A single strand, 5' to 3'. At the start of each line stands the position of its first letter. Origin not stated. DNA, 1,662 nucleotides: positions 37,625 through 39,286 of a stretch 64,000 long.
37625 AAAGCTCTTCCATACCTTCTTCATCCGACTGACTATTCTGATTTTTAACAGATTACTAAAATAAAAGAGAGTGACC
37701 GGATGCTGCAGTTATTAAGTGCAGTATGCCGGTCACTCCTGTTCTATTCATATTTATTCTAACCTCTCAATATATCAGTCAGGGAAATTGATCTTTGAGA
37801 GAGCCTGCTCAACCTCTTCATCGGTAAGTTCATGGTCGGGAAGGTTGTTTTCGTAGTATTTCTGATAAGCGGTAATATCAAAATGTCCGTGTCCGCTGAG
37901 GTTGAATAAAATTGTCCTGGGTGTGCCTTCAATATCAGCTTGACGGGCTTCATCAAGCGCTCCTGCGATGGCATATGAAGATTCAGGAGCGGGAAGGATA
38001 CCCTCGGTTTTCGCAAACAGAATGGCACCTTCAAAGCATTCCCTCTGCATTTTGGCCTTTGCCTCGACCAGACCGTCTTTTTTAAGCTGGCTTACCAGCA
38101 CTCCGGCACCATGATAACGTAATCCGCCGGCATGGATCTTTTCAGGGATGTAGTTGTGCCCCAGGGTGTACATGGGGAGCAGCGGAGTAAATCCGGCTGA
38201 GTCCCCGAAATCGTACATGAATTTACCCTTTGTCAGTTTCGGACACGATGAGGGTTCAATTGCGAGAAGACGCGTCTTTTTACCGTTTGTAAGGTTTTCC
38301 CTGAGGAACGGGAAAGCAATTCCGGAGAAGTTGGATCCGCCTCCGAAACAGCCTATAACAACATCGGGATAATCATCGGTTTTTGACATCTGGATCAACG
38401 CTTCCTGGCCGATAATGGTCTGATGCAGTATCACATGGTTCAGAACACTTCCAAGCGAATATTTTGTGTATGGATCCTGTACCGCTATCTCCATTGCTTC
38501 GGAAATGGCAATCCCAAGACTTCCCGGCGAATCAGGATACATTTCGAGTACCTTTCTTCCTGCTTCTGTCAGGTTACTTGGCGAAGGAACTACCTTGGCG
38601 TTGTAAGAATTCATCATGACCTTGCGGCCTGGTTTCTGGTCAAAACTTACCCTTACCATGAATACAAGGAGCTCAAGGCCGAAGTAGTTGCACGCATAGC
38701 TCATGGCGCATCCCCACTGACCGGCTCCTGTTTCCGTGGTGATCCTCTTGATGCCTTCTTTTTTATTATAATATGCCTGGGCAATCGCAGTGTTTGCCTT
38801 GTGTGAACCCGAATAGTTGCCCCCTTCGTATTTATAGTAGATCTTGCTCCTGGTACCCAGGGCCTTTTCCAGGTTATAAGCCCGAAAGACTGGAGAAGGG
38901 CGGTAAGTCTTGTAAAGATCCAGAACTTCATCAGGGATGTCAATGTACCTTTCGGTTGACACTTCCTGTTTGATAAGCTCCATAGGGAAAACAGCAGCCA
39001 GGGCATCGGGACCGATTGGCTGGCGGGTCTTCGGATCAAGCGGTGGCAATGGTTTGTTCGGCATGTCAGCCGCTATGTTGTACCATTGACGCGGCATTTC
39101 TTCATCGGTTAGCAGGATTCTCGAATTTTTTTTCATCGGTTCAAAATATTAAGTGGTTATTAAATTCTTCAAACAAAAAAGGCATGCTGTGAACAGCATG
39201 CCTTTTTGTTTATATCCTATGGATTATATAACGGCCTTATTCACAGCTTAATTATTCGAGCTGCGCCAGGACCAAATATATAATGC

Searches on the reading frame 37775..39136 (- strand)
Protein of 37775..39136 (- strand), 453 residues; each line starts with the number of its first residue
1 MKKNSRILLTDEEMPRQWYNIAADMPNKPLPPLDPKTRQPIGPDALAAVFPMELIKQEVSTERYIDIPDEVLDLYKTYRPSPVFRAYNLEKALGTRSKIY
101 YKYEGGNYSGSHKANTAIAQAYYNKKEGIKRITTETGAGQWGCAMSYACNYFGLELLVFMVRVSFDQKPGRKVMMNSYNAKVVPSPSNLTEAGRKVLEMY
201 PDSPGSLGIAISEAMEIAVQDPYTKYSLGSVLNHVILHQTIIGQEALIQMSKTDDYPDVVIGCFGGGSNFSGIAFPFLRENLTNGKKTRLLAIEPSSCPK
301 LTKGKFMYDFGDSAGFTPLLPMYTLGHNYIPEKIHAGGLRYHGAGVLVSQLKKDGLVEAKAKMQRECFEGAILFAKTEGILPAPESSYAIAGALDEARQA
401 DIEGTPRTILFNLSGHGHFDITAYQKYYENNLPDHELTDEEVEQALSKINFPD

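Call 3: search_protein_families(library=pfam, proteins=[window:37775-39136:-])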
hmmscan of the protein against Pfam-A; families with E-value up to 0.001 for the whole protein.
window:37775-39136:- (453 aa): 1 family
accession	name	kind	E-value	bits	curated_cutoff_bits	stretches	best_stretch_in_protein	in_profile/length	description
PF00291.31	PALP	-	1e-36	127.3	35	1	77-415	4-295/295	Pyridoxal-phosphate dependent enzyme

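Call 8: find_related_loci(query=window:37775-39136:-, collection=genome_contigs, flank=3000)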
Query window:37775-39136:- (453 aa) in genome_contigs; peptide patterns used: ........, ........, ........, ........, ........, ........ (x = any residue, [..] = any of these).
600 stretches matched a pattern (row limit reached: there are more); 592 encode a relative of the query (tblastn E <= 1e-3); the best 80 are kept; 80 distinct loci.
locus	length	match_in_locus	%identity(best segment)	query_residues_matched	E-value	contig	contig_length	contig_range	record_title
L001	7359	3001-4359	94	1-453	0e+0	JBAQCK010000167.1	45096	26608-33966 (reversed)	MAG: Bacteroidales bacterium isolate MFD12018_ilm_asm_bin32 k127_76773, whole genome shotgun sequence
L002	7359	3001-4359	93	1-453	0e+0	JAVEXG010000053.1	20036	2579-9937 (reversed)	MAG: Bacteroidales bacterium isolate BF4_167 NODE_8180_length_20036_cov_10.229896_Biofilm4, whole genome shotgun sequenc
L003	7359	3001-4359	92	1-453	0e+0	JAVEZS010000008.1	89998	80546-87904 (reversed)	MAG: Bacteroidales bacterium isolate BF4_71 NODE_675_length_89998_cov_15.244039_Biofilm4, whole genome shotgun sequence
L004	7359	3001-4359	86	1-453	0e+0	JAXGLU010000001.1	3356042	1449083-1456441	MAG: Bacteroidales bacterium isolate AnMBR.bin216 bin216_1, whole genome shotgun sequence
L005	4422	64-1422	85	1-453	0e+0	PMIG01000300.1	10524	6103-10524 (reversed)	MAG: Bacteroidales bacterium isolate fen_958 73.20120600_E3D.83_contig_21591, whole genome shotgun sequence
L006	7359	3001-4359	85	1-453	0e+0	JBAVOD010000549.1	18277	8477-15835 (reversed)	MAG: Bacteroidales bacterium isolate MFD02950_ilm_asm_bin18 k127_99874, whole genome shotgun sequence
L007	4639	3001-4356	86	1-452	0e+0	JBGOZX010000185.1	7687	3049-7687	MAG: Bacteroidia bacterium isolate OBJ_0618_130150_142 k141_752763_length_7687_cov_14.3227, whole genome shotgun sequenc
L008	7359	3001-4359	85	1-453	0e+0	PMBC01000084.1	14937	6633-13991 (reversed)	MAG: Bacteroidales bacterium isolate fen_964 73.20120700_E3M.88_contig_103602, whole genome shotgun sequence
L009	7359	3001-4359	83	1-453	0e+0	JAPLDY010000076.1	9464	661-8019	MAG: Bacteroidia bacterium isolate LacPavin_0920_SED3_MAG_42_11 LacPavin_0920_SED3_scaffold_4237269, whole genome shotgu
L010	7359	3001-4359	84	1-453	0e+0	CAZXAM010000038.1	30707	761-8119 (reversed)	MAG TPA_asm: uncultured Rikenellaceae bacterium isolate SRP192927_co7_131 genome assembly, contig: NODE_2366_length_3070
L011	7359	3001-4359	83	1-453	0e+0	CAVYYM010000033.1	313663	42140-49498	MAG: uncultured Bacteroidetes bacterium isolate MFD02979.bin.2.181 genome assembly, contig: contig_52954, whole genome s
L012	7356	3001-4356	84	1-452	0e+0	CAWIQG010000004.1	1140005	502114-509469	MAG: uncultured Bacteroidales bacterium isolate MFD01476.bin.1.83 genome assembly, contig: contig_54151, whole genome sh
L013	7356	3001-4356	84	1-452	0e+0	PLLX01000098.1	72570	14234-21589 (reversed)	MAG: Bacteroidales bacterium isolate fen_983 73.20120800_E3S.44_contig_3917, whole genome shotgun sequence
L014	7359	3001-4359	84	1-453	0e+0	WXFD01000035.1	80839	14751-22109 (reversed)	MAG: Bacteroidales bacterium isolate AA_UR_SE bin3 Bacteroidia_3_pangenome_0035_length_80839, whole genome shotgun seque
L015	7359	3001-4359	86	1-453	0e+0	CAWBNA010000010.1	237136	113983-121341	MAG: uncultured Bacteroidales bacterium isolate MFD01476.bin.1.82 genome assembly, contig: contig_13761, whole genome sh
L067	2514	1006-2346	64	6-452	0e+0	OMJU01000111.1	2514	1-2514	Candidatus Rokubacteria bacterium isolate AM_2207 genome assembly, contig: k99_97452, whole genome shotgun sequence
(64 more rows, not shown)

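Call 21: search_protein_families(library=ncbifam, proteins=[window:37775-39136:-])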
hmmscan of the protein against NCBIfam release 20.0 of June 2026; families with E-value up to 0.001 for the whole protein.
window:37775-39136:- (453 aa): 17 families
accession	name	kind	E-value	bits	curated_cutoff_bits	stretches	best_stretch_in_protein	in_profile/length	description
NF009057.0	PRK12391.1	equivalog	4e-211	701.3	366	1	4-442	3-440/441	TrpB-like pyridoxal phosphate-dependent enzyme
TIGR01415.1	trpB_rel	hypoth_equivalog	3.1e-188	625.8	518.85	1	14-429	1-417/419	TrpB-like pyridoxal phosphate-dependent enzyme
NF010376.0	PRK13803.1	equivalog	3.8e-43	148.2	819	1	77-430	255-597/600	bifunctional phosphoribosylanthranilate isomerase/tryptophan synthase subunit beta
TIGR00263.1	trpB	equivalog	2.5e-40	138.7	392.45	1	71-426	42-383/385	tryptophan synthase subunit beta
NF010375.0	PRK13802.1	equivalog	5.9e-28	97.4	1386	1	75-429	319-674/695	bifunctional indole-3-glycerol phosphate synthase/tryptophan synthase subunit beta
NF004996.0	PRK06381.1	equivalog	9.7e-16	57.7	266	1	80-194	13-124/319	threonine synthase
TIGR01139.1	cysK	equivalog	1e-08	34.8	350.95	1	89-401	13-276/298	cysteine synthase A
NF006050.0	PRK08197.1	equivalog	2.7e-07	29.7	303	0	81-162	81-160/406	threonine synthase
TIGR02079.1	THD1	equivalog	8.1e-07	28.2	440.55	0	234-303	149-212/410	threonine ammonia-lyase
NF006390.0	PRK08639.1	equivalog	3.1e-06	26.4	421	0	234-302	158-219/418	threonine ammonia-lyase IlvA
TIGR01136.1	cysKM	subfamily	6.6e-06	25.7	344.15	1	93-333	17-208/299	cysteine synthase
NF006094.0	PRK08246.1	subfamily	1.1e-05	25.1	331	1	78-302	21-207/310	serine/threonine dehydratase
NF040741.1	ornith_OrtB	equivalog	2.6e-05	22.9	550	1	94-166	79-148/464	2-amino-4-oxopentanoate thiolase subunit OrtB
TIGR03945.1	PLP_SbnA_fam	equivalog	6.6e-05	22.1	349.95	1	89-182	13-107/304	2,3-diaminopropionate biosynthesis protein SbnA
NF045641.2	BHydaspDhtseBhcB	equivalog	0.0002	20.6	550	0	81-276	21-188/312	beta-hydroxyaspartate dehydratase BhcB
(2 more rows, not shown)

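Call 53: find_related_loci(query=L067:1006-2346:+, collection=genome_contigs, flank=1500)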
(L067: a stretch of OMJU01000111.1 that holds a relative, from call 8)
Query L067:1006-2346:+ (447 aa) in genome_contigs; peptide patterns used: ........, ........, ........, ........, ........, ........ (x = any residue, [..] = any of these).
600 stretches matched a pattern (row limit reached: there are more); 596 encode a relative of the query (tblastn E <= 1e-3); the best 80 are kept; 80 distinct loci.
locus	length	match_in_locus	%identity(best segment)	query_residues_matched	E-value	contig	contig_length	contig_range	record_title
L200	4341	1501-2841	89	1-447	0e+0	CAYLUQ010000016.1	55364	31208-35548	MAG TPA_asm: uncultured Flavobacteriaceae bacterium isolate SRP134809_co1_95 genome assembly, contig: NODE_957_length_55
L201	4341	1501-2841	86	1-447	0e+0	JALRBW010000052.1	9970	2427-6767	MAG: Flavobacteriaceae bacterium isolate HM.6 HM_282183, whole genome shotgun sequence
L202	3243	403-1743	89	1-447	0e+0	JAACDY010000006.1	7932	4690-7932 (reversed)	MAG: Bacteroidetes bacterium isolate HS5SWF_bin.63 HS5swf_k87_57993_1_7932, whole genome shotgun sequence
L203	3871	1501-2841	85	1-447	0e+0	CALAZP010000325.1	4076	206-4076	MAG TPA_asm: uncultured Saprospirales bacterium isolate ERR1995204_bin.119_CONCOCT_v1.1_MAG genome assembly, contig: ERZ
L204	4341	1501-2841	84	1-447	0e+0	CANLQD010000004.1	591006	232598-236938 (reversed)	uncultured Flavobacteriaceae bacterium isolate 920-3Z.fasta genome assembly, contig: NODE_4, whole genome shotgun sequen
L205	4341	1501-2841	84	1-447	0e+0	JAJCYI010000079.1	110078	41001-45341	MAG: Saprospiraceae bacterium isolate OFTM40 OFTM40_78, whole genome shotgun sequence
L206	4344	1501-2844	84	1-447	0e+0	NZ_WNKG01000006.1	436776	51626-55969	Cyclobacterium salsum strain SYSU L10167 NODE_6_length_436776_cov_141.425_ID_8445, whole genome shotgun sequence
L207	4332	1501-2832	85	4-447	0e+0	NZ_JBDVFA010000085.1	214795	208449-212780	MAG: Aurantibacter sp. isolate CB.37.F.D4_140_35 CB_37_F_D4_140_35_000000000085, whole genome shotgun sequence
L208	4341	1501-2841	80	1-447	0e+0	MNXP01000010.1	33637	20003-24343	MAG: Bacteroidetes bacterium CG2_30_33_31 cg2_3.0_scaffold_687_c, whole genome shotgun sequence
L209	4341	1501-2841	79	1-447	0e+0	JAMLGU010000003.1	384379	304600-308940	MAG: Chitinophagaceae bacterium isolate ACE_NR_BACT11 ACE_NR_BACT11_3, whole genome shotgun sequence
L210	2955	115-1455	80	1-447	0e+0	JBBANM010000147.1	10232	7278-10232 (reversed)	MAG: Saprospiraceae bacterium isolate EUL_115 ctg147-EUL_115, whole genome shotgun sequence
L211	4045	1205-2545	80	1-447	0e+0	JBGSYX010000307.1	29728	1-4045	MAG: Cyclobacteriaceae bacterium isolate JTS-AC485 k141_4005816, whole genome shotgun sequence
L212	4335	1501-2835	78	1-445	0e+0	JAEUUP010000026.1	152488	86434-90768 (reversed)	MAG: Saprospiraceae bacterium isolate new MAG-358 k141_2015367, whole genome shotgun sequence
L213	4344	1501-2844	74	1-447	0e+0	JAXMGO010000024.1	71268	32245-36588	MAG: Steroidobacteraceae bacterium isolate STL-PRO115 C1.29.fa-24, whole genome shotgun sequence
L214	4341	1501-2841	79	1-447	0e+0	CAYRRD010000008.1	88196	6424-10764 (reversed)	MAG TPA_asm: uncultured Saprospiraceae bacterium isolate SRP268622_co1_287 genome assembly, contig: NODE_373_length_8819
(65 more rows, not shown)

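Call 63: search_solved_structures(query=window:37775-39136:-, max_evalue=1e-20, show_alignments=1)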
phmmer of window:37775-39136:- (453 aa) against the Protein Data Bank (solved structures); distinct sequences matched with E-value up to 1e-20: 46.
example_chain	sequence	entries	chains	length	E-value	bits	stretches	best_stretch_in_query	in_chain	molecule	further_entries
6hul_B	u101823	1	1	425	8.2e-130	437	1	10-427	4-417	Tryptophan synthase beta chain 1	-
4qys_B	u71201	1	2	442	8.4e-113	380.9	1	5-425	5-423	Tryptophan synthase beta chain 2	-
6hte_B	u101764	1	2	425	1.5e-112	380.1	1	6-425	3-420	Tryptophan synthase beta chain 2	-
5ey5_B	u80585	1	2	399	4.3e-36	128.1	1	78-428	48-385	LBCA-b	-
7rnp_A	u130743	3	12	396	1.9e-32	116.1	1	77-435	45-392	Tryptophan synthase beta chain 1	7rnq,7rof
5vm5_A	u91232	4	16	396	2.7e-32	115.6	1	77-435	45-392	Tryptophan synthase beta chain 1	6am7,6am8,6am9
6amc_A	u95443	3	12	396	3e-32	115.4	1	78-435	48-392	Tryptophan synthase beta chain 1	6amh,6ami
5dvz_A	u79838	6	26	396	3.1e-32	115.4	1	77-435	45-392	Tryptophan synthase beta chain 1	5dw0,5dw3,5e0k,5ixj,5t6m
1v8z_A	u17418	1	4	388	1.3e-31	113.3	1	77-424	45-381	Tryptophan synthase beta chain 1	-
1wdw_B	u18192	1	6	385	1.7e-31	112.9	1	77-422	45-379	Tryptophan synthase beta chain 1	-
5tcf_B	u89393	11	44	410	4.7e-31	111.5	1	43-428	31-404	Tryptophan synthase beta chain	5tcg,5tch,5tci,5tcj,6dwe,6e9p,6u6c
2o2e_A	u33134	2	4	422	5.2e-31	111.3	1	43-428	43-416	Tryptophan synthase beta chain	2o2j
5ocw_B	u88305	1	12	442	6.2e-31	111.1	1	43-428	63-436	Tryptophan synthase beta chain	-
4neg_A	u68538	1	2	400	7.1e-31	110.9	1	71-429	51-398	Tryptophan synthase beta chain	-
6cut_A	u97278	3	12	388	1.5e-30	109.9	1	77-423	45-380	Tryptophan synthase beta chain 1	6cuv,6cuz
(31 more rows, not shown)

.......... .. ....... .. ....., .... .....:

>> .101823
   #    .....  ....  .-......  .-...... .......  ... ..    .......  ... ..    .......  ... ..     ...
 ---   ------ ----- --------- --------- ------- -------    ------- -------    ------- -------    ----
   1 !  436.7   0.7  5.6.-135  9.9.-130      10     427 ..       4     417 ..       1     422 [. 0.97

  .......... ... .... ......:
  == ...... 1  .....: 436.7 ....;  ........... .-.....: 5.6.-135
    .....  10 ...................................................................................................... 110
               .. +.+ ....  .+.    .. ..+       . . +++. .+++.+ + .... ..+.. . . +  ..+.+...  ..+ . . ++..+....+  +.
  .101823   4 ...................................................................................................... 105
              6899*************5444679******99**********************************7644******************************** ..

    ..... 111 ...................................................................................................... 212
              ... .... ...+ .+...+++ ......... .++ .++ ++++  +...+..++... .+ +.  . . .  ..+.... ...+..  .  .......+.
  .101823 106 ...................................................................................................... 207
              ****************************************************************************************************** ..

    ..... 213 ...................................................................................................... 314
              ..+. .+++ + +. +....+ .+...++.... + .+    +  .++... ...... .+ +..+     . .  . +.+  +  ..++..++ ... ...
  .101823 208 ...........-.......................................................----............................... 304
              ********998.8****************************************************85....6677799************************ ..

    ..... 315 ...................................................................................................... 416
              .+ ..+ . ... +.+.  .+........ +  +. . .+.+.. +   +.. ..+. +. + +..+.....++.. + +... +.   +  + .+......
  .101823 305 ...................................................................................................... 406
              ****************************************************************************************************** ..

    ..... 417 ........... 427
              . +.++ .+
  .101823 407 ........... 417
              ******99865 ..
